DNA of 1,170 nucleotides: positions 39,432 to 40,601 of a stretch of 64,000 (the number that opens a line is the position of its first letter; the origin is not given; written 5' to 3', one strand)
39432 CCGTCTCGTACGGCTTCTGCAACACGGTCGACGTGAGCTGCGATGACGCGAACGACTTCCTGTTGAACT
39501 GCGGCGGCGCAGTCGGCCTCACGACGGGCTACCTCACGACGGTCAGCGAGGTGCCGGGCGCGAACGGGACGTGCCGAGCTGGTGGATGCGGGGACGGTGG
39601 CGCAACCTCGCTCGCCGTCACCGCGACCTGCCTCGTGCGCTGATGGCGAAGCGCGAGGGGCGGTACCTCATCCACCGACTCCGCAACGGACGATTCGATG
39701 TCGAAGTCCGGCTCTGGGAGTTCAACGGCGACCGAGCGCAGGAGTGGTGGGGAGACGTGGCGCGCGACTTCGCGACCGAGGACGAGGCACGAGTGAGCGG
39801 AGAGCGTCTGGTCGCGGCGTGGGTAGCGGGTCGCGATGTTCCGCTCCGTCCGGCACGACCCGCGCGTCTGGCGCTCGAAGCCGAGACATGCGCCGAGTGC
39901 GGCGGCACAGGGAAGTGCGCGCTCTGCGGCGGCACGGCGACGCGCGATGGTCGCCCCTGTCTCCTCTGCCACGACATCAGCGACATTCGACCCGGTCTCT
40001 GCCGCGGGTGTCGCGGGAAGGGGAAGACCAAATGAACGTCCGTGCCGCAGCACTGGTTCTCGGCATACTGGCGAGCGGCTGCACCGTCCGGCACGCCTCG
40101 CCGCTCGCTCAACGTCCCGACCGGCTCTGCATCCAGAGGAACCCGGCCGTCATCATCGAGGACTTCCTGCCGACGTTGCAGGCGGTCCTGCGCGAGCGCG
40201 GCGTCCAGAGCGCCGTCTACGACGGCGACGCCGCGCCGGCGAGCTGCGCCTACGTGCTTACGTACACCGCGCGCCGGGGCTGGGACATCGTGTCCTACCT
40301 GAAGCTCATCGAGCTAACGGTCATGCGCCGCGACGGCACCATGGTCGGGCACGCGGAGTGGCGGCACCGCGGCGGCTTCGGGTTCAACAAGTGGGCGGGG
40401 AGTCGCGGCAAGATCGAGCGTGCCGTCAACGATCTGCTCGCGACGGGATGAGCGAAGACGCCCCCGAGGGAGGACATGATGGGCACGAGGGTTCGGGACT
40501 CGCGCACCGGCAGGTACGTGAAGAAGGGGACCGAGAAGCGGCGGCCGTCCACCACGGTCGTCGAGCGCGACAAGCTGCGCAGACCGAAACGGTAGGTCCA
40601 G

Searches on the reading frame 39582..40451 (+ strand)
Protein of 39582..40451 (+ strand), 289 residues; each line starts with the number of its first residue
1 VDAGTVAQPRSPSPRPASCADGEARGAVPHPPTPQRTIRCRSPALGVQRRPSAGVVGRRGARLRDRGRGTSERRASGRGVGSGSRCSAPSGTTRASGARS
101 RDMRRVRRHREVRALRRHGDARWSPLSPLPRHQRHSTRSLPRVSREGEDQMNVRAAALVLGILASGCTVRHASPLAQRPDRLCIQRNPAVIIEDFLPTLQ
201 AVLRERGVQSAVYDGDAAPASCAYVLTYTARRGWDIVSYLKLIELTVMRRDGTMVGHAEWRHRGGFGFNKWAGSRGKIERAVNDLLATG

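Call 4: search_protein_families(library=pfam, proteins=[window:39582-40451:+], max_evalue=1)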
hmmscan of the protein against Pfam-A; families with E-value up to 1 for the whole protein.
window:39582-40451:+ (289 aa): 0 families

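Call 8: search_protein_families(library=ncbifam, proteins=[window:39582-40451:+], max_evalue=1)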
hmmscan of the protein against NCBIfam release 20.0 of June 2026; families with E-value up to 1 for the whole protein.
window:39582-40451:+ (289 aa): 1 family
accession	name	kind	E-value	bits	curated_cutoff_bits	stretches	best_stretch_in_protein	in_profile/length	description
NF040519.1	Sbal_3080_fam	subfamily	5.7e-24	85.1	80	1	157-286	2-135/136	Sbal_3080 family lipoprotein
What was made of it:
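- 38182..41270 (.): 3.09-kb islet between the two tRNA 5'-half copies. It holds panA, the panT remnant and four or five small plus-strand genes: a 156-aa protein that looks secreted (39173-39643), a CxxC-motif protein (39643-40035), an Sbal_3080-family lipoprotein (40032-40451) and an 88-aa protein that looks like a lipoprotein (40631-40897). There is no integrase. NCBIfam NF040519, 85 bits (call 8).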
